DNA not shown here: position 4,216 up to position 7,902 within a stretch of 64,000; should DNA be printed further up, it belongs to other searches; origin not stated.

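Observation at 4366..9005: LetAB-like lipid-transport system with a nine-MCE-repeat tunnel protein and a LetA/PqiA split into two overlapping half-genes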

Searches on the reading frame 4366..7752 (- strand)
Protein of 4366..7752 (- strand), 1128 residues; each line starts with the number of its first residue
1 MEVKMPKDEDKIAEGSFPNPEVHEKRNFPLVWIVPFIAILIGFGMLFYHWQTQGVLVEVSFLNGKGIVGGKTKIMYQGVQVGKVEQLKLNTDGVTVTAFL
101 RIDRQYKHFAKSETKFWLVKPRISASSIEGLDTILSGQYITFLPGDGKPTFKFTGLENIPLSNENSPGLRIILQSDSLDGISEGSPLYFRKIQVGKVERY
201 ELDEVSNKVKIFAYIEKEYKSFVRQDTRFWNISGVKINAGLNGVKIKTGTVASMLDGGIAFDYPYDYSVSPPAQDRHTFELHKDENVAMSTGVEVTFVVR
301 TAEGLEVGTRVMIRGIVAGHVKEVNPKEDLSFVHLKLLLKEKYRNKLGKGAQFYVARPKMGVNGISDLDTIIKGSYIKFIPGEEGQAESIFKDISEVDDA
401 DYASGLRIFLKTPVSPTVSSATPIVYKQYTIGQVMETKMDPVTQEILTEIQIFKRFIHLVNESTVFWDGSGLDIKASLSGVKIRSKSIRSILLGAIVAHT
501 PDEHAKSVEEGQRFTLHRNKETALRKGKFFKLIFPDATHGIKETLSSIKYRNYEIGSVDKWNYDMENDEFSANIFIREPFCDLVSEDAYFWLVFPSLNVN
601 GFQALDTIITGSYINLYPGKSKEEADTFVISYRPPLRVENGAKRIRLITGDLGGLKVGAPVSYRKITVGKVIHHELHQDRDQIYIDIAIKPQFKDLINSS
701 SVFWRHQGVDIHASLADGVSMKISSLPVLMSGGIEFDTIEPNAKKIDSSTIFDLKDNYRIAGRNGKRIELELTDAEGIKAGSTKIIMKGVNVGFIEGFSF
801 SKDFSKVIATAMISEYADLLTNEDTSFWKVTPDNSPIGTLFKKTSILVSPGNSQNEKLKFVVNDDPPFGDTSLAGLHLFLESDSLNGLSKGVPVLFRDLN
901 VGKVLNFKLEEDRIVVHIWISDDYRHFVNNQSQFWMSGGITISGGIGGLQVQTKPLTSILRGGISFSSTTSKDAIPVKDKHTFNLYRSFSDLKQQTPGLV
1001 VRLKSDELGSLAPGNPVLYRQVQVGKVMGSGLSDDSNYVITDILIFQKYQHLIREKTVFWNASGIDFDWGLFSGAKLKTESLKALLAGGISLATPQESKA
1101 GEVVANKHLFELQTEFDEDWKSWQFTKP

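Call 8: search_protein_families(library=pfam, proteins=[window:4366-7752:-], max_evalue=0.01)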
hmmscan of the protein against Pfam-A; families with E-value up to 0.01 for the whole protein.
window:4366-7752:- (1128 aa): 1 family
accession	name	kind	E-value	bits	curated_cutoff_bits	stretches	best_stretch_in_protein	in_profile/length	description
PF02470.25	MlaD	-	1.8e-83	275.3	25.1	8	54-145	2-81/81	MlaD protein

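Call 9: search_protein_families(library=ncbifam, proteins=[window:4366-7752:-], max_evalue=0.01)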
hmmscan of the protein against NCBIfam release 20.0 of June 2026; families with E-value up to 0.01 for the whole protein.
window:4366-7752:- (1128 aa): 4 families
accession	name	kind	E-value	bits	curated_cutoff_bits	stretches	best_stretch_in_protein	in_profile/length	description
NF008070.2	PRK10807.1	equivalog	4.3e-228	758.4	525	5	22-288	3-271/542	intermembrane transport protein PqiB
TIGR04430.1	OM_asym_MlaD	equivalog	1.1e-18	67.5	135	1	52-112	36-94/146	outer membrane lipid asymmetry maintenance protein MlaD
TIGR00996.1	Mtu_fam_mce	paralog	5.1e-18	65.3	140.5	1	52-106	30-81/291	MCE family protein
NF047463.1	CllEntPrLepto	equivalog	0.0013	18.2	400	0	763-796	34-66/250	mammalian cell entry protein Mce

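Call 11: search_solved_structures(query=window:4366-7752:-, max_evalue=0.001, show_alignments=0)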
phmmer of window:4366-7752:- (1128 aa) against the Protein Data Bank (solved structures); distinct sequences matched with E-value up to 0.001: 7.
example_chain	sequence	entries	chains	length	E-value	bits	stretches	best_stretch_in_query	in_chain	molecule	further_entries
9n8w_B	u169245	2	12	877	2.8e-118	399.4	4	19-284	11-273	Intermembrane transport protein YebT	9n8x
6v0c_A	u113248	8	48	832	4.7e-110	372.2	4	56-284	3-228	Intermembrane transport protein YebT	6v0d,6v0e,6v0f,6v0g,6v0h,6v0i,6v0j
7see_A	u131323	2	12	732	1.8e-104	353.7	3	51-284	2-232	MCE family protein, Intermembrane transport protein YebT chimera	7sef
6kz3_A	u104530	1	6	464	7.6e-68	232.4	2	56-284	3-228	Intermembrane transport protein YebT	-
6kz4_E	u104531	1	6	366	8.3e-44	152.8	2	64-285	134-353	Intermembrane transport protein YebT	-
5uvn_A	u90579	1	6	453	1.7e-38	135.2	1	48-324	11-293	Paraquat-inducible protein B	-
6vci_C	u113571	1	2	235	3.7e-33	117.5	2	169-284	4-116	Lipophilic envelope-spanning tunnel protein LetB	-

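Call 15: find_related_loci(query=window:4366-7752:-, collection=genome_contigs, flank=6000)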
Query window:4366-7752:- (1128 aa) in genome_contigs; peptide patterns used: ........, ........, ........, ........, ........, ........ (x = any residue, [..] = any of these).
8 stretches matched a pattern, but none encodes a relative of the query by tblastn (E <= 1e-3).

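Call 17: find_homologous_proteins(query=window:4366-7752:-, max_evalue=1e-20)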
Query window:4366-7752:- (1128 aa): 365 proteins with E <= 1e-20 among 8000 candidates; the best 120 are listed.
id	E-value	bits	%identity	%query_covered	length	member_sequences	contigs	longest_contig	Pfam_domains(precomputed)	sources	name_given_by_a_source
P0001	0.0e+0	2546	100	100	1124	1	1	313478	PF02470.26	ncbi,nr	ncbi:MAG: MlaD family protein [Lentisphaeria bacterium]|nr:MlaD family protein [Lentisphaeria bacter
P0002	6.9e-188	645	33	86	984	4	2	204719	PF02470.26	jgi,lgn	jgi:paraquat-inducible protein B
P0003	1.1e-187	644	33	86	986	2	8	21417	PF08669.18,PF04085.21,PF02470.26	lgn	-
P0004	2.7e-186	640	31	83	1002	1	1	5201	PF02470.26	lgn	-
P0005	5.2e-185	635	32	84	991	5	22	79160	PF02470.26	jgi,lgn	jgi:paraquat-inducible protein B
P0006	8.6e-185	635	30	86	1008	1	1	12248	PF02470.26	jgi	jgi:paraquat-inducible protein B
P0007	4.4e-183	629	33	86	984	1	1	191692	PF02470.26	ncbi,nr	ncbi:MAG: MCE family protein [Desulfobacteraceae bacterium]|nr:MCE family protein [Desulfobacteracea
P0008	1.3e-179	617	32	86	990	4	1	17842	PF02470.26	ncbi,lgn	ncbi:MAG: MlaD family protein [Desulfobacteraceae bacterium]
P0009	2.8e-178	613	29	61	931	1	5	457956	PF04085.21,PF02470.26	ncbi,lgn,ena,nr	ncbi:MAG: MCE family protein [Pseudomonadales bacterium]|nr:MCE family protein [Pseudomonadales bact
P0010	3.3e-177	610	30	85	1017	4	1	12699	PF02470.26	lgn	-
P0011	1.0e-176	608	28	76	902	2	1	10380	PF02470.26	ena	-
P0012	4.8e-176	606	26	74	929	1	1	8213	PF04085.21,PF02470.26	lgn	-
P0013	5.4e-174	599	28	85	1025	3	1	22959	PF02470.26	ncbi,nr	ncbi:MAG: MlaD family protein [Gammaproteobacteria bacterium]|nr:MlaD family protein [Gammaproteobac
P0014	2.3e-172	593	30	73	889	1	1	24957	PF02470.26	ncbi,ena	-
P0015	2.9e-172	593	31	85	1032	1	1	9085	PF02470.26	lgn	-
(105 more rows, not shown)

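Call 35: find_encoding_contigs(protein=P0002, flank=5000, max_places=2)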
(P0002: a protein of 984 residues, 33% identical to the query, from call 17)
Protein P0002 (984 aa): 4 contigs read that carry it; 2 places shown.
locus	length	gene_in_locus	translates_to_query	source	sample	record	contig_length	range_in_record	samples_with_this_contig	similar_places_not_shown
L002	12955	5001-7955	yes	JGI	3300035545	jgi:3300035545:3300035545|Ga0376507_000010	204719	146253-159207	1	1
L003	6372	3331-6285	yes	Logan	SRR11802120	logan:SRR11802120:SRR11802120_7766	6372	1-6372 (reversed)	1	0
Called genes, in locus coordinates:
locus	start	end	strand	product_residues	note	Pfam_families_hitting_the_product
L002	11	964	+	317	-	-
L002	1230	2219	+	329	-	PF01656:CbiA, PF02374:ArsA_ATPase (faint), PF07015:VirC1 (faint), PF09140:MipZ (faint), PF10609:ParA, PF13614:AAA_31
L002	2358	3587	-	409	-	PF00999:Na_H_Exchanger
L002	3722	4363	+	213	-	PF04403:PqiA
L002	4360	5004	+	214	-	PF04403:PqiA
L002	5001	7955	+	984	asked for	PF02470:MlaD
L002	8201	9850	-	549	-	PF02690:Na_Pi_cotrans, PF01895:PhoU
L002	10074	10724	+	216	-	-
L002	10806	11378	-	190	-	PF01871:AMMECR1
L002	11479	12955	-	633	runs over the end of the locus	PF13623:SurA_N_2, PF13624:SurA_N_3, PF09312:SurA_N (weak), PF13145:Rotamase_2, PF13616:Rotamase_3, PF00639:Rotamase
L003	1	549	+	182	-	?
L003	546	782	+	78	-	-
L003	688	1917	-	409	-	PF00999:Na_H_Exchanger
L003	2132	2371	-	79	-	-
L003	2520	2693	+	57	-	PF04403:PqiA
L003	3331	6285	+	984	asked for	PF02470:MlaD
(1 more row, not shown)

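Call 36: find_encoding_contigs(protein=P0013, flank=5000, max_places=2)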
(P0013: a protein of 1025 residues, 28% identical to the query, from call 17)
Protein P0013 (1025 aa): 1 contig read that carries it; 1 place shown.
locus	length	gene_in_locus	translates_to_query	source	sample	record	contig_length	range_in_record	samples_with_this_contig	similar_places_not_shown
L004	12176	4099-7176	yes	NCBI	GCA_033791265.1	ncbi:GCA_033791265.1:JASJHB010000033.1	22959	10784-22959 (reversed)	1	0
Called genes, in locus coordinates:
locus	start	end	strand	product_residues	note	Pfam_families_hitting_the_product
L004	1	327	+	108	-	PF21082:MS_channel_3rd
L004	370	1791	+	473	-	-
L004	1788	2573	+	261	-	PF04333:MlaA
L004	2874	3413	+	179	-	PF04403:PqiA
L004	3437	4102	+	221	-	PF04403:PqiA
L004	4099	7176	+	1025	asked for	PF02470:MlaD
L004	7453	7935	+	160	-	PF03860:Csp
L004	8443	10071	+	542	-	PF00999:Na_H_Exchanger, PF02254:TrkA_N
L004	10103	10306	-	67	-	PF04325:DUF465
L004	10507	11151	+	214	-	-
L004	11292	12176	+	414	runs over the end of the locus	PF06790:UPF0259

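Call 39: find_encoding_contigs(protein=P0001, flank=10000, max_places=2)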
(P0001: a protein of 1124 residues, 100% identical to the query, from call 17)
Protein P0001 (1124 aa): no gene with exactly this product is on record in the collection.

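Call 40: search_protein_representatives(protein=window:4366-7752:-)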
Query: 1128 residues. Proteins with E-value up to 0.001 (for the whole library): 3605; up to 1e-10: 2557; up to 1e-30: 1423. The best 150 are listed.
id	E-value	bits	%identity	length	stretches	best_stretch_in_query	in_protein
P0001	0.0e+00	2545.5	100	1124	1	5-1128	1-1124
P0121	3.3e-216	737.0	39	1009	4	16-295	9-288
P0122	2.3e-203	694.4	36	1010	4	16-308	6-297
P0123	1.3e-199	682.0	38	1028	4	15-325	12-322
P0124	5.7e-191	653.4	34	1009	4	15-353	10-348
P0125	8.0e-191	652.9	34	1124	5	53-304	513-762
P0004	8.6e-187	639.6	36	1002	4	52-382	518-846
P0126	4.7e-186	637.1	41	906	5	18-305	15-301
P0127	5.2e-183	627.0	34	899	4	53-383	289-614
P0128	3.5e-182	624.3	36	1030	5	17-283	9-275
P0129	8.6e-178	609.8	36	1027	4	10-295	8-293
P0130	3.6e-177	607.7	34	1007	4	57-382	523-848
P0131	1.4e-169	582.5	36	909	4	22-296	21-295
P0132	1.1e-168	579.5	38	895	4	22-383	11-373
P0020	2.8e-167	574.9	37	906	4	9-288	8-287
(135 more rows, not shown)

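Call 42: list_cluster_members(proteins=[P0125, P0121, P0122, P0123])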
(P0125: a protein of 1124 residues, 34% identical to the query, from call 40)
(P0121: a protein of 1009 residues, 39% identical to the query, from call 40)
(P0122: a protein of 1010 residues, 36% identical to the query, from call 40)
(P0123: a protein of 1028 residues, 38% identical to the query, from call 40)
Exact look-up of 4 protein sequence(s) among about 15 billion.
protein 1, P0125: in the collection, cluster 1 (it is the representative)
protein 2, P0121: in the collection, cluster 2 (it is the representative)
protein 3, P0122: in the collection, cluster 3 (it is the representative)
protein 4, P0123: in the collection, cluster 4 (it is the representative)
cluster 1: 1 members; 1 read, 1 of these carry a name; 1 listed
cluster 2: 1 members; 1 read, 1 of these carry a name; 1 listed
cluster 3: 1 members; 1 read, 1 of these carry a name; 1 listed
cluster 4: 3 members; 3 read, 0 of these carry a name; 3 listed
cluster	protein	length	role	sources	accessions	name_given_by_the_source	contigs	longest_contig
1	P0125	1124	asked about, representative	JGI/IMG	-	paraquat-inducible protein B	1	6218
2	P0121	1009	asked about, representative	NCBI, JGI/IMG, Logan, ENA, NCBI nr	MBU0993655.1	MAG: MCE family protein [Proteobacteria bacterium] | MCE family protein [Pseudomonadota bacterium]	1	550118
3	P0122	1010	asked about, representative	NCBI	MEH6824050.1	MAG: MlaD family protein [Motiliproteus sp.]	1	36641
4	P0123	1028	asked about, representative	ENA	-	-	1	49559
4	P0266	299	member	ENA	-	-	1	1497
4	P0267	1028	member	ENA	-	-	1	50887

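Call 44: find_encoding_contigs(protein=P0125, flank=5000, max_places=2)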
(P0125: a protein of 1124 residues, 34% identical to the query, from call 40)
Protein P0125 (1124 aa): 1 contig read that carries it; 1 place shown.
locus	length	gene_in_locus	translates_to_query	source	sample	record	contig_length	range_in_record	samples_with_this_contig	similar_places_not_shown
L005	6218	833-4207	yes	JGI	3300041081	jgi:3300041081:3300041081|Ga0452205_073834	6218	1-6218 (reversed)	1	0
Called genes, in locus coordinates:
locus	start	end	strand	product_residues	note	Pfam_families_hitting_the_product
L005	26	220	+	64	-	PF04403:PqiA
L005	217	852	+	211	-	PF04403:PqiA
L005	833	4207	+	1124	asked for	PF02470:MlaD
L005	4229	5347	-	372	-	PF00953:Glycos_transf_4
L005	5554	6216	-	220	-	?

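Call 56: find_homologous_proteins(query=P0125, max_evalue=1e-100)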
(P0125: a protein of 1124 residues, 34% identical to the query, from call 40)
Query P0125 (1124 aa): 235 proteins with E <= 1e-100 among 8000 candidates; the best 120 are listed.
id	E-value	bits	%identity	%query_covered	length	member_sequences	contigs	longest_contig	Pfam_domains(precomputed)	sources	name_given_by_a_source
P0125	0.0e+0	2474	100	100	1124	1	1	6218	PF02470.26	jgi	jgi:paraquat-inducible protein B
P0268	1.2e-232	794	36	86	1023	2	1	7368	PF02470.26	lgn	-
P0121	1.2e-227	777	34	87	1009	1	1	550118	PF02470.26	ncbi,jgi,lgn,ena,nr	ncbi:MAG: MCE family protein [Proteobacteria bacterium]|nr:MCE family protein [Pseudomonadota bacter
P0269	1.1e-219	751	35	86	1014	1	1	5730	PF02470.26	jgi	-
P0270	1.0e-218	748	33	86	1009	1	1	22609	PF08669.18,PF02470.26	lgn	-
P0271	1.1e-208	714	38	87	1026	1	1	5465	PF02470.26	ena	-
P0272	2.8e-189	650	31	75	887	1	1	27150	PF02470.26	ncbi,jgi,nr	ncbi:MAG: MCE family protein [Deltaproteobacteria bacterium]|nr:MCE family protein [Deltaproteobacte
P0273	2.8e-188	647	35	65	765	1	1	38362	PF02470.26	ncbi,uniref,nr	ncbi:PqiB family protein [Phytopseudomonas dryadis]|uniref:MCE family protein n=1 Tax=Phytopseudomon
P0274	5.1e-188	646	35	65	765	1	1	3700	PF02470.26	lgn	-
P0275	7.4e-188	645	34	64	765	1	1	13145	PF02470.26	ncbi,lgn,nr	ncbi:hypothetical protein ACH42_04995 [Endozoicomonas sp. (ex Bugula neritina AB1)]|nr:hypothetical 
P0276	2.8e-181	624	36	66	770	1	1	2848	PF02470.26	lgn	-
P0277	9.5e-181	622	35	65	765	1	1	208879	PF02470.26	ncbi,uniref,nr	ncbi:PqiB family protein [Phytopseudomonas dryadis]|uniref:MCE family protein n=1 Tax=Phytopseudomon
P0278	3.4e-180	620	34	66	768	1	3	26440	PF02470.26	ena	-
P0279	7.8e-179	616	32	74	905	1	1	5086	PF02470.26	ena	-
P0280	2.3e-178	614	29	86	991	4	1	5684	PF02470.26,PF01471.24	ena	-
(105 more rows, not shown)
